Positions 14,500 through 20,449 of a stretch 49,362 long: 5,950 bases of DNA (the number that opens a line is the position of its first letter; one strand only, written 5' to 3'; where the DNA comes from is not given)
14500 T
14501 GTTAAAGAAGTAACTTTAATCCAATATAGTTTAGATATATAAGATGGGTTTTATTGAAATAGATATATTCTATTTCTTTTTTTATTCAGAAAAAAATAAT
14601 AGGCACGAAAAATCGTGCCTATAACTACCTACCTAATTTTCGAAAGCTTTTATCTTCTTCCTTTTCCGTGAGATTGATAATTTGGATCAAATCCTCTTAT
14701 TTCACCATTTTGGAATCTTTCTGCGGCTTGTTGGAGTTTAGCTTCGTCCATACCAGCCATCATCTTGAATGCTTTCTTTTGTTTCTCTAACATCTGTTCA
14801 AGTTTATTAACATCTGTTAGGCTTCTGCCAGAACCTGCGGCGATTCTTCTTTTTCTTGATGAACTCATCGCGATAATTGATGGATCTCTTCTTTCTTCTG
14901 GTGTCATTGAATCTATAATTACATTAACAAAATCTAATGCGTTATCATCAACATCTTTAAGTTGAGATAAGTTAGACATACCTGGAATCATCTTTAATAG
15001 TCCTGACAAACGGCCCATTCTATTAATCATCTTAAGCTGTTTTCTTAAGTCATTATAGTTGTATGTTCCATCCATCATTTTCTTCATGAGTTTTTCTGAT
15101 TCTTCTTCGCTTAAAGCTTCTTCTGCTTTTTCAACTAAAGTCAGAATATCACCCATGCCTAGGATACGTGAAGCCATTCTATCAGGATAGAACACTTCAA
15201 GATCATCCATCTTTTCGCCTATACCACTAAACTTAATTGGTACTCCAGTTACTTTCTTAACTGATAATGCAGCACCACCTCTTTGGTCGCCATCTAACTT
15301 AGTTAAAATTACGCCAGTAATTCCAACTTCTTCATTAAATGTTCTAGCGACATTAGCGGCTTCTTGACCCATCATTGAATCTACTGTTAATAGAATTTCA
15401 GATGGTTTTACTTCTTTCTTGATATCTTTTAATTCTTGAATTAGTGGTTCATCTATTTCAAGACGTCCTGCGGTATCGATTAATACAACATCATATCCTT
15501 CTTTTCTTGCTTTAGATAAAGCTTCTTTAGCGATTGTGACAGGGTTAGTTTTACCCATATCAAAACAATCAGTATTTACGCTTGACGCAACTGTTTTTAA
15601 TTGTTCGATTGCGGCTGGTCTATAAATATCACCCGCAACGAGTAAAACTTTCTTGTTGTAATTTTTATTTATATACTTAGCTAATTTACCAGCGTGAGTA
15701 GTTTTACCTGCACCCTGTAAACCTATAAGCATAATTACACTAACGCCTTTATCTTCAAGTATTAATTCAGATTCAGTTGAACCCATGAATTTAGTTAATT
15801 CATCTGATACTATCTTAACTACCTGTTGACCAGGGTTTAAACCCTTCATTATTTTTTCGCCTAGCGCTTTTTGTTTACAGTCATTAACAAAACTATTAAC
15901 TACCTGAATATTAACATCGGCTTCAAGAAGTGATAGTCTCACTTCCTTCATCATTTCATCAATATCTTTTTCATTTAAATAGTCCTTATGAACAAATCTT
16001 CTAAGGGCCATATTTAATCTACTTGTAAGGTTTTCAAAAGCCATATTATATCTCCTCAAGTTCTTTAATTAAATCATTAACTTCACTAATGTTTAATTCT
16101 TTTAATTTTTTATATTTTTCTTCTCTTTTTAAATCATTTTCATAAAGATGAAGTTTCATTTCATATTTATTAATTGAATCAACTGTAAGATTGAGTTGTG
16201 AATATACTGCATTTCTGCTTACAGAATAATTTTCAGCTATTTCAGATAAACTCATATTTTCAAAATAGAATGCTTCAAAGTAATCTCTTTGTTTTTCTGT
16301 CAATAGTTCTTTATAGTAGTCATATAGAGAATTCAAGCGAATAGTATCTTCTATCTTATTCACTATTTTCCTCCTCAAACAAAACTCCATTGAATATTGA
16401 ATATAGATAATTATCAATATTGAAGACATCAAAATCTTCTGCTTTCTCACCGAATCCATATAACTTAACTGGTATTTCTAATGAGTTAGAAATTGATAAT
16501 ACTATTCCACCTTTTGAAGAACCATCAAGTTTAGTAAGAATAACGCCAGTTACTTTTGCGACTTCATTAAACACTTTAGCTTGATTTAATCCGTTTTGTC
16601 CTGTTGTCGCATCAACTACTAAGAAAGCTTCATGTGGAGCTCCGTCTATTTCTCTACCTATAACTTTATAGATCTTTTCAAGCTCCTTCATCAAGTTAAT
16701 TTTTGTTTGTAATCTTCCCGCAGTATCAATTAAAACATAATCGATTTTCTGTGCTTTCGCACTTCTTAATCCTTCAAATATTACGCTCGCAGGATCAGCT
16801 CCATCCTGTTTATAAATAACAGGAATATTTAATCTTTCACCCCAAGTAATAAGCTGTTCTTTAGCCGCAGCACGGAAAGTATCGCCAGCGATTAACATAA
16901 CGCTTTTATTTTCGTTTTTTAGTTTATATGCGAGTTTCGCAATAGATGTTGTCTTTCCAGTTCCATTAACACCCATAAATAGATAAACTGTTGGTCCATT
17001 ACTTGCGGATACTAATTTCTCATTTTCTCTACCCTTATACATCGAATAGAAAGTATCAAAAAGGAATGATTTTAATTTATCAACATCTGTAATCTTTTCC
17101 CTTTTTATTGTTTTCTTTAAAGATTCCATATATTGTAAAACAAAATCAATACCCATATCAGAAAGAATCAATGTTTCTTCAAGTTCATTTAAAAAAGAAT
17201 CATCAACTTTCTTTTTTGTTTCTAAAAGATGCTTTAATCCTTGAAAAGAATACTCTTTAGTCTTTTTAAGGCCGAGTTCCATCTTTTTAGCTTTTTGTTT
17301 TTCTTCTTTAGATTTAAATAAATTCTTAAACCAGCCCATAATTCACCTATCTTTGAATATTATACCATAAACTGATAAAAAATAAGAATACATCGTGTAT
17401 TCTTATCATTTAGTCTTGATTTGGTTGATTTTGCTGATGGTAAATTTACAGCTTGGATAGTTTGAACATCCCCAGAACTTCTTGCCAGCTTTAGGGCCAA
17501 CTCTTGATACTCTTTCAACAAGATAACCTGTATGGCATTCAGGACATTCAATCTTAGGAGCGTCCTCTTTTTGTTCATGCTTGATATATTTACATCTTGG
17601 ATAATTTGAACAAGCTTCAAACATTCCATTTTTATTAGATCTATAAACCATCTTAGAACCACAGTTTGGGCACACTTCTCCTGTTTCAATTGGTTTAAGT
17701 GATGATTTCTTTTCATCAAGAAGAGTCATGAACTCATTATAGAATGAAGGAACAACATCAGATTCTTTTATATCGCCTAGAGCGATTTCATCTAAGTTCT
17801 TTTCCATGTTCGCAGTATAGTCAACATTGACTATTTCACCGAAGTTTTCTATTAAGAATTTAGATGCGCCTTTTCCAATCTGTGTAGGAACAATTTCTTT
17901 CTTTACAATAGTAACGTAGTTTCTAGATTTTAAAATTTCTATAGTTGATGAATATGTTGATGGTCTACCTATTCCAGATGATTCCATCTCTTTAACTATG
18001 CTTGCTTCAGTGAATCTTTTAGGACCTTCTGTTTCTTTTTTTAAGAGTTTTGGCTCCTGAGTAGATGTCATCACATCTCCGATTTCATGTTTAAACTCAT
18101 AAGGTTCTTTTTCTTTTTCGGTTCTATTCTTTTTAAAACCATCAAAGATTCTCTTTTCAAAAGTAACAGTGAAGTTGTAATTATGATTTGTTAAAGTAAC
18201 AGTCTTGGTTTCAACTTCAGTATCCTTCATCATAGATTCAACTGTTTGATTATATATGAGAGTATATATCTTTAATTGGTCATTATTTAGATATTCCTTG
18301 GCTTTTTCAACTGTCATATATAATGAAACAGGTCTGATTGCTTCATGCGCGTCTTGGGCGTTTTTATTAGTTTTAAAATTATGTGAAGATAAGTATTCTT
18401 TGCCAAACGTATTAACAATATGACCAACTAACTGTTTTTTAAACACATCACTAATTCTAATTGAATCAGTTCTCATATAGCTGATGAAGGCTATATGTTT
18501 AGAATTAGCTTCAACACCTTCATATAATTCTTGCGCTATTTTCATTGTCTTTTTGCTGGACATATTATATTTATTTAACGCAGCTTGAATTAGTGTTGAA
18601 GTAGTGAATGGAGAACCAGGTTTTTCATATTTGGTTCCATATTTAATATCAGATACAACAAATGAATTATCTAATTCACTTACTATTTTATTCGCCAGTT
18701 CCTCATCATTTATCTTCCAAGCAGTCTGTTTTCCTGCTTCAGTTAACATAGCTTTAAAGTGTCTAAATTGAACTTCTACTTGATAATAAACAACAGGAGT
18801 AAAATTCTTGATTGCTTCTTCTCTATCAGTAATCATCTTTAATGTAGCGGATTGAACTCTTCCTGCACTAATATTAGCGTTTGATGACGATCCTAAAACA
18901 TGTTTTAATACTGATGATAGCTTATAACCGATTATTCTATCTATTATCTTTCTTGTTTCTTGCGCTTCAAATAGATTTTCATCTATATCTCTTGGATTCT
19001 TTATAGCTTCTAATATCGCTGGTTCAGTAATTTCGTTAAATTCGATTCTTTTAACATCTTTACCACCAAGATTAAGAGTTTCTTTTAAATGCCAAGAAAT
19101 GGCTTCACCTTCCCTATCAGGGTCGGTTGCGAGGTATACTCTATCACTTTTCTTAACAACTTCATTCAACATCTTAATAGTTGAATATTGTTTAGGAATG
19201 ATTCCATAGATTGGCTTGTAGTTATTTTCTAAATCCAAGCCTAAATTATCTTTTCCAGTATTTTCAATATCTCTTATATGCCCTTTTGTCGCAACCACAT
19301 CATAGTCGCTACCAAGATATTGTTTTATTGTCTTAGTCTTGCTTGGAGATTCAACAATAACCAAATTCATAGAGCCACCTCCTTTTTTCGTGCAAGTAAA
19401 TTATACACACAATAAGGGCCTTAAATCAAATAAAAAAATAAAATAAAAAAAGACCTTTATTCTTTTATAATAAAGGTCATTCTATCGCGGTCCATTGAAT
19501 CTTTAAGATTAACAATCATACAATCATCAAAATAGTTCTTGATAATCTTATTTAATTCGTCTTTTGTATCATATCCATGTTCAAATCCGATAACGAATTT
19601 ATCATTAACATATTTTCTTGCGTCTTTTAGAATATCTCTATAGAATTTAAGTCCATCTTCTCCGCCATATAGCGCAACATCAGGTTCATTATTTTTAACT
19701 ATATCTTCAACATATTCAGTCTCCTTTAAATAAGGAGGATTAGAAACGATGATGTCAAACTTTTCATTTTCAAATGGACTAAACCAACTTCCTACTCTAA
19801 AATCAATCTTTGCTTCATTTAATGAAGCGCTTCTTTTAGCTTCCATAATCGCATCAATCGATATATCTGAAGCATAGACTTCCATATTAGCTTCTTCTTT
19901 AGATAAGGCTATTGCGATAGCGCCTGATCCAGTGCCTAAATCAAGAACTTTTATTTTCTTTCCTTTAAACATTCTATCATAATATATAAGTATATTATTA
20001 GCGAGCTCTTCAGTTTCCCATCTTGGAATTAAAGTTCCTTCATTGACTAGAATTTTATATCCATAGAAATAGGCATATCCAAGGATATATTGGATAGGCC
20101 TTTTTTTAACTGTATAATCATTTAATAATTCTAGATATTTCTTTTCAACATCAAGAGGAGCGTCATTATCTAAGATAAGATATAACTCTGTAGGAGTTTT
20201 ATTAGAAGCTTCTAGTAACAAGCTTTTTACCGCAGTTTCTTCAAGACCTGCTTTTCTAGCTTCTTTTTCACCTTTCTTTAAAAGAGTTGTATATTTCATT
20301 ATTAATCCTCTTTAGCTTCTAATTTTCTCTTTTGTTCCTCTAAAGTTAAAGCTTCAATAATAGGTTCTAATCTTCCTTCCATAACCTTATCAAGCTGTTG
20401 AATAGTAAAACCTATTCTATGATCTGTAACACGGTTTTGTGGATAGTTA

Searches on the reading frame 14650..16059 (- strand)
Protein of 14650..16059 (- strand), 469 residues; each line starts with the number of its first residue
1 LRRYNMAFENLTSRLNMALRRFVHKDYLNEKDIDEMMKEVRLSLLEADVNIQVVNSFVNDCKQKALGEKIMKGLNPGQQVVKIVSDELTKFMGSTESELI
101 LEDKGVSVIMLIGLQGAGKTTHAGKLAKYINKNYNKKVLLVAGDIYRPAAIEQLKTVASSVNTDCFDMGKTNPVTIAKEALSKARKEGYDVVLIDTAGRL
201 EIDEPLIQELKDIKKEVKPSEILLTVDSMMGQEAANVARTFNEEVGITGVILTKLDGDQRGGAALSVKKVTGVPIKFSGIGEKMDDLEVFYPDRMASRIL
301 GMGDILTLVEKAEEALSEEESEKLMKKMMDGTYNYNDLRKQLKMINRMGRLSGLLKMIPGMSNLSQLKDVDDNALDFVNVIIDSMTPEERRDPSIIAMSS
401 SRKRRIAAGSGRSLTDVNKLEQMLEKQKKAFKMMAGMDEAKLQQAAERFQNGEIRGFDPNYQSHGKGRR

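Call 76: search_protein_families(library=pfam, max_evalue=0.0001, proteins=[window:14650-16059:-])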
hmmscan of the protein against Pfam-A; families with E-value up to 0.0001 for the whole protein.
window:14650-16059:- (469 aa): 4 families
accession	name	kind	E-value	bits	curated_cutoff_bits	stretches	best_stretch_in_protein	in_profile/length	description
PF00448.28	SRP54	-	8.2e-76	254.5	22.7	1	107-301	2-196/196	SRP54-type protein, GTPase domain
PF02978.25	SRP_SPB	-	7e-26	90.9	27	1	333-430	2-90/91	Signal peptide binding domain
PF02881.24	SRP54_N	-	2.1e-19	69.9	22.4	1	11-88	1-75/75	SRP54-type protein, helical bundle domain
PF13614.12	AAA_31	-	8.2e-05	23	27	0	116-145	12-40/177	AAA domain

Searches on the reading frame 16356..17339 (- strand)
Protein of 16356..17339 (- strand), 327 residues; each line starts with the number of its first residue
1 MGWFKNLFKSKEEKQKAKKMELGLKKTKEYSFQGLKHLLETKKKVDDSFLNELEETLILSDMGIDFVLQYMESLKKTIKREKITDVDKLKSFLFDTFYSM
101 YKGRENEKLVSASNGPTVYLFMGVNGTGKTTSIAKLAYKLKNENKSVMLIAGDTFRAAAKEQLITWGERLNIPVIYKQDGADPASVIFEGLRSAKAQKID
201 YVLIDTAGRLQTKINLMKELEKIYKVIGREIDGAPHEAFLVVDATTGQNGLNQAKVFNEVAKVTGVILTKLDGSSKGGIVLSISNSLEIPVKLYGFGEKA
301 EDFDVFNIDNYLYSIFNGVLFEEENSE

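Call 76: search_protein_families(library=pfam, max_evalue=0.0001, proteins=[window:16356-17339:-])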
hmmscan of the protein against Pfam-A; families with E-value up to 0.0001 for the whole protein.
window:16356-17339:- (327 aa): 4 families
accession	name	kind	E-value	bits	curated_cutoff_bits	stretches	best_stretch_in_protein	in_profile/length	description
PF00448.28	SRP54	-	5.3e-76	255.1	22.7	1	116-316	1-195/196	SRP54-type protein, GTPase domain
PF02881.24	SRP54_N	-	6e-11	42.8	22.4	1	33-95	3-73/75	SRP54-type protein, helical bundle domain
PF13614.12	AAA_31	-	3.1e-05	24.4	27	0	126-154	12-40/177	AAA domain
PF09848.15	SLFN-g3_helicase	-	4.9e-05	23.2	24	1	117-216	2-97/354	Schlafen group 3, DNA/RNA helicase domain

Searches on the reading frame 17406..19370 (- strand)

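Call 76: search_protein_families(library=pfam, max_evalue=0.0001, proteins=[window:17406-19370:-])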
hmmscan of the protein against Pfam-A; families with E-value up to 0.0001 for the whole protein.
window:17406-19370:- (654 aa): 4 families
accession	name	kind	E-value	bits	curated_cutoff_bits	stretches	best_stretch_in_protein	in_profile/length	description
PF01131.25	Topoisom_bac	-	3e-107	359.6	35.1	1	129-540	2-410/411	DNA topoisomerase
PF01396.24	Zn_ribbon_Top1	-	1.7e-23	82.5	32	2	565-601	2-38/39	Topoisomerase DNA binding C4 zinc finger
PF01751.28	Toprim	-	4e-23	81.8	23.1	1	3-114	2-96/96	Toprim domain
PF23451.1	Zn_ribbon_PaaD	-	6.2e-05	23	27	0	597-636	5-43/53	PaaD zinc beta ribbon domain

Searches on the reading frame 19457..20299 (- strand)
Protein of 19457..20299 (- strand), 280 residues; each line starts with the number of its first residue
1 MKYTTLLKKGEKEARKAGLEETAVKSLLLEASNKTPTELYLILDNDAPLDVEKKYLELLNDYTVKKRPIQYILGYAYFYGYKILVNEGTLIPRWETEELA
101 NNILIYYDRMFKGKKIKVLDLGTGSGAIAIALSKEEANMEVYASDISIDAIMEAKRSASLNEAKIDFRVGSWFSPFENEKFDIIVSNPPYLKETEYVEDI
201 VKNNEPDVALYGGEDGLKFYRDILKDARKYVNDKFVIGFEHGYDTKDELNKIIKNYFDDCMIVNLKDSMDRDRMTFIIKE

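Call 76: search_protein_families(library=pfam, max_evalue=0.0001, proteins=[window:19457-20299:-])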
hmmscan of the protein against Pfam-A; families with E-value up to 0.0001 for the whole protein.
window:19457-20299:- (280 aa): 10 families
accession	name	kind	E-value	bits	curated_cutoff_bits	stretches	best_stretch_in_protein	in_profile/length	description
PF05175.20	MTS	-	5.4e-17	62.4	23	1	114-201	31-119/170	Methyltransferase small domain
PF13847.12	Methyltransf_31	-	9e-12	45.3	27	1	114-187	3-81/145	Methyltransferase domain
PF06325.19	PrmA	-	1.1e-10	42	22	1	106-187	154-233/296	Ribosomal protein L11 methyltransferase (PrmA)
PF13649.12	Methyltransf_25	-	2.4e-10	41.4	27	1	118-187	1-71/97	Methyltransferase domain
PF08241.18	Methyltransf_11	-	1e-07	32.9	21.2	1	119-187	1-67/95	Methyltransferase domain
PF07669.17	Eco57I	-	1.1e-05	26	25.3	1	164-250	62-131/171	Eco57I restriction-modification methylase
PF17827.6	PrmC_N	-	1.3e-05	26.1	23.4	1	6-74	2-71/71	PrmC N-terminal domain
PF13489.12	Methyltransf_23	-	1.6e-05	25.2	27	1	108-187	14-88/164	Methyltransferase domain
PF08242.18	Methyltransf_12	-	1.7e-05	25.9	30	1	119-187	1-72/98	Methyltransferase domain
PF12847.13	Methyltransf_18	-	9.1e-05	22.9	27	0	116-185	16-87/151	Methyltransferase domain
